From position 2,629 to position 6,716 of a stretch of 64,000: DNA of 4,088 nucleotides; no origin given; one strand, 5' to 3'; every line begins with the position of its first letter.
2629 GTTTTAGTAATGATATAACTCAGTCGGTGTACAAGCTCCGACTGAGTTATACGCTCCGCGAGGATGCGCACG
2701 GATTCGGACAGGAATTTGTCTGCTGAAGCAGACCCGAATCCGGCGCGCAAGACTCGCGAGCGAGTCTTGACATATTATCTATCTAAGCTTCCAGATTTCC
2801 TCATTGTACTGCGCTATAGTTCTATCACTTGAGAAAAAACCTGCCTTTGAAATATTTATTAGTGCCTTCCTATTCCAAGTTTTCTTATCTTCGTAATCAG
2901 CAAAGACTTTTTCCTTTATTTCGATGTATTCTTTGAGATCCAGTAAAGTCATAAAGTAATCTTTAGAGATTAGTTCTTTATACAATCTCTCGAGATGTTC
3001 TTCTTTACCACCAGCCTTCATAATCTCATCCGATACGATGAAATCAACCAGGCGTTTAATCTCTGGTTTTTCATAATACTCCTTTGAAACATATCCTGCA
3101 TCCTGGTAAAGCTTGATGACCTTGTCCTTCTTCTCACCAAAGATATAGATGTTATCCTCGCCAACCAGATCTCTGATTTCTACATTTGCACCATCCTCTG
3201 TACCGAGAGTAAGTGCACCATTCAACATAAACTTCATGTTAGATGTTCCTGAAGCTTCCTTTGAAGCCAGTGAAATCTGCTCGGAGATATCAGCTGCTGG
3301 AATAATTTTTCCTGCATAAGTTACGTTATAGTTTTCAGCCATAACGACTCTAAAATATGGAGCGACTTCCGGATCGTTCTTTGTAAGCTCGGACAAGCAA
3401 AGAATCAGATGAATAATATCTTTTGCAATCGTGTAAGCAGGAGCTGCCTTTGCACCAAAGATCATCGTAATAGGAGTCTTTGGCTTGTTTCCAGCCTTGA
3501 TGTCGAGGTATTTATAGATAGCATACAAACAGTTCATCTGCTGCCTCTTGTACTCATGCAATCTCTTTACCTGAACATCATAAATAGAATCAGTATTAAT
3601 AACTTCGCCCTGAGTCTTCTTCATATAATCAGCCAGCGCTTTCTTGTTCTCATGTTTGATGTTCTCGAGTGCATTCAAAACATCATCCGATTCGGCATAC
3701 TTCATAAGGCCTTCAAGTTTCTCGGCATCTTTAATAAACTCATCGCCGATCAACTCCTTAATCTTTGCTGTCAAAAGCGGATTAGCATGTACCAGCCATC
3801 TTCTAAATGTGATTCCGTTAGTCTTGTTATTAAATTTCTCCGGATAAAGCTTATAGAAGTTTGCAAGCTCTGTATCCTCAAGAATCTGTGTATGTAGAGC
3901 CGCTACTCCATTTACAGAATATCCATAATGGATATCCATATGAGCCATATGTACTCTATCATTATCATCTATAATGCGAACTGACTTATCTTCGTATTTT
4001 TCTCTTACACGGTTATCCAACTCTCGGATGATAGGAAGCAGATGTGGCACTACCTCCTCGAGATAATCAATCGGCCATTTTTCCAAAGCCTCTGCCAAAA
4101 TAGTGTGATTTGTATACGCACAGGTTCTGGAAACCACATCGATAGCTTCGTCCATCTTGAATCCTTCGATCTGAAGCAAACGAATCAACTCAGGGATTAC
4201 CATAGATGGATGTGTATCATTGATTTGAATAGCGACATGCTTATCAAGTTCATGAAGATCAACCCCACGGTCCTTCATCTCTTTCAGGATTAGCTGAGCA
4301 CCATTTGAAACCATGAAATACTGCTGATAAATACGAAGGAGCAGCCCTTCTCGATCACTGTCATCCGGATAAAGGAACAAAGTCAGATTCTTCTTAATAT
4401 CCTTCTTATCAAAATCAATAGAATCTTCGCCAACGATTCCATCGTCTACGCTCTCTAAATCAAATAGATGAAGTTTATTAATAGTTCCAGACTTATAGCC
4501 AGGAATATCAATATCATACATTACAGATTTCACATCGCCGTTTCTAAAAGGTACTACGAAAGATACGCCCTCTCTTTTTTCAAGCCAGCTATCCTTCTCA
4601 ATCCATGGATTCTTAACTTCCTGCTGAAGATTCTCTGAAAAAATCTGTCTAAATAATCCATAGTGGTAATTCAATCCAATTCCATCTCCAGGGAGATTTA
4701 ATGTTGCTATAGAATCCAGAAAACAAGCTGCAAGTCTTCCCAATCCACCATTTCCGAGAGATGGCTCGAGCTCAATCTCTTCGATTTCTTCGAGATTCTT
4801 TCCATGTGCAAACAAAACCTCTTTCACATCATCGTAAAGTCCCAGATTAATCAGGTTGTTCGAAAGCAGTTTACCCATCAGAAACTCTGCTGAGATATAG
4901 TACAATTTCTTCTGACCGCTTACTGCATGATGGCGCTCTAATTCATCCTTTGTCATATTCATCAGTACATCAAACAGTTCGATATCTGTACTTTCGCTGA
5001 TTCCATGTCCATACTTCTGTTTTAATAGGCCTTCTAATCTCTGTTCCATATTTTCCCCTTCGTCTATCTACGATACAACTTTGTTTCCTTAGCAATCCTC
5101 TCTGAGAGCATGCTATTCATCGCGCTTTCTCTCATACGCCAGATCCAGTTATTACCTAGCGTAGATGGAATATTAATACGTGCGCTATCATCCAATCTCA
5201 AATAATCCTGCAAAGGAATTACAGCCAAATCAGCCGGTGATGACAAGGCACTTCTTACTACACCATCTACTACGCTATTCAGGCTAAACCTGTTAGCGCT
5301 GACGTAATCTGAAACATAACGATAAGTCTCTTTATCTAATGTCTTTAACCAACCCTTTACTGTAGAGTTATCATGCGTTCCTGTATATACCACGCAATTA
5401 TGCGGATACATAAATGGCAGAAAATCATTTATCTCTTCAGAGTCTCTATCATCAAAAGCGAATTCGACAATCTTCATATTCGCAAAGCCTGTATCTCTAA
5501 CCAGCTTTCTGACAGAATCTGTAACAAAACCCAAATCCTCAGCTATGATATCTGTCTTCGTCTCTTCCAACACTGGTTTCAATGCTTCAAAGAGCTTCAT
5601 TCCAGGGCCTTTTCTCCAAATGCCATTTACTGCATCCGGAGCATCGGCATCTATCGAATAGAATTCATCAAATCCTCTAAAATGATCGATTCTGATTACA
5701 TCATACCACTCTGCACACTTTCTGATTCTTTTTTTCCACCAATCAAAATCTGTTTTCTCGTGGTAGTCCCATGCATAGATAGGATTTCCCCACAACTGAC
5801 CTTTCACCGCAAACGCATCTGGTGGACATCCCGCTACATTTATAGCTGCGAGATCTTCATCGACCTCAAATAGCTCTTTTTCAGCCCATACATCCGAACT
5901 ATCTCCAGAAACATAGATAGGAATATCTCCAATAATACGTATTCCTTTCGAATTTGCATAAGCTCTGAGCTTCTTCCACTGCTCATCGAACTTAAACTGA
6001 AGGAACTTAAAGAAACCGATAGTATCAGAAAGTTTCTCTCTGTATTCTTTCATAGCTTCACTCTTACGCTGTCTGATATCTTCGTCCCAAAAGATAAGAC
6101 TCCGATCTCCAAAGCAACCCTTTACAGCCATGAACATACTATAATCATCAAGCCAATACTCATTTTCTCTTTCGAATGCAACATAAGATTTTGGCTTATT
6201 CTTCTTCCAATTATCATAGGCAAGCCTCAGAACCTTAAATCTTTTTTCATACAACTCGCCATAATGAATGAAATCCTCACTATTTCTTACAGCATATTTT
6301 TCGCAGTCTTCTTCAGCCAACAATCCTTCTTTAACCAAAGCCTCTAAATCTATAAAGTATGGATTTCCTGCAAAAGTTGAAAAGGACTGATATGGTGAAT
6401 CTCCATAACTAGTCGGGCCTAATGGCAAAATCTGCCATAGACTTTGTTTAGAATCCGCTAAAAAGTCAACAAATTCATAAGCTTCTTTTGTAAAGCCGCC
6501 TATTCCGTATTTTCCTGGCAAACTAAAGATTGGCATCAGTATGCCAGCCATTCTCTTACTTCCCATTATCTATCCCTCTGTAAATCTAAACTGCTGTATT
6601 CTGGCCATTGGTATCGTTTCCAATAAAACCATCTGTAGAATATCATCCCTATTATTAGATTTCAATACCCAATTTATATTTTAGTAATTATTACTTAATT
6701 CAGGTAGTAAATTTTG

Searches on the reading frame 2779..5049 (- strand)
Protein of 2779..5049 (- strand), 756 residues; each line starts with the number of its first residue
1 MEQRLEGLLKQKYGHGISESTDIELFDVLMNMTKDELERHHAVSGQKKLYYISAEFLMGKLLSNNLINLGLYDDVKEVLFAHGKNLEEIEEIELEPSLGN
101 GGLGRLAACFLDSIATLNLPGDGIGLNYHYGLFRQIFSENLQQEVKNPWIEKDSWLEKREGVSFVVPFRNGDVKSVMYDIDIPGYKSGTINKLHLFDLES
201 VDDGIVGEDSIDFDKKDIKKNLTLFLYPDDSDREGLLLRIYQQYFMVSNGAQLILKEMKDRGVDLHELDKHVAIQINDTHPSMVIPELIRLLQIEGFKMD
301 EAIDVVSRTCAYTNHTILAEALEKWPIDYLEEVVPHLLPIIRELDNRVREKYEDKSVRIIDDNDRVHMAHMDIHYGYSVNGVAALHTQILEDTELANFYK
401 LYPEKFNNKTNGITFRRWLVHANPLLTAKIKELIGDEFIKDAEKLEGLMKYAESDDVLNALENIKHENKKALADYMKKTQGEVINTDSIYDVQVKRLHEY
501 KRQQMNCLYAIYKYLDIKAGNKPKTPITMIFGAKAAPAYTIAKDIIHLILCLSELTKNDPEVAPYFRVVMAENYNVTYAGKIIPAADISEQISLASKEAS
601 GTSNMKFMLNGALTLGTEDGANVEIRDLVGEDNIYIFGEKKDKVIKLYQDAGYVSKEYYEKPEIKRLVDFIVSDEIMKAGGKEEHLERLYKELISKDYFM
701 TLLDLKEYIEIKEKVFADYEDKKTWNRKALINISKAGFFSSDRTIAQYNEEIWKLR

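Call 10: search_protein_families(library=pfam, proteins=[window:2779-5049:-])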
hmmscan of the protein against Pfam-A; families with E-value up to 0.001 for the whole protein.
window:2779-5049:- (756 aa): 1 family
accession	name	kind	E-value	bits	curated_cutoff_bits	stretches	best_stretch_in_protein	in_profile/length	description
PF00343.26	Phosphorylase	-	4.1e-263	875.3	27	1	82-755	4-713/713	Carbohydrate phosphorylase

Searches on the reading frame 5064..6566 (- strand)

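Call 10: search_protein_families(library=pfam, proteins=[window:5064-6566:-])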
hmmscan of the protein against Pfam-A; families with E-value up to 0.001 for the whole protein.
window:5064-6566:- (500 aa): 1 family
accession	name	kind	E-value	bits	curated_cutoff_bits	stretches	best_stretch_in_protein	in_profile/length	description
PF02446.23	Glyco_hydro_77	-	2.5e-176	587.6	25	1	11-483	1-464/465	4-alpha-glucanotransferase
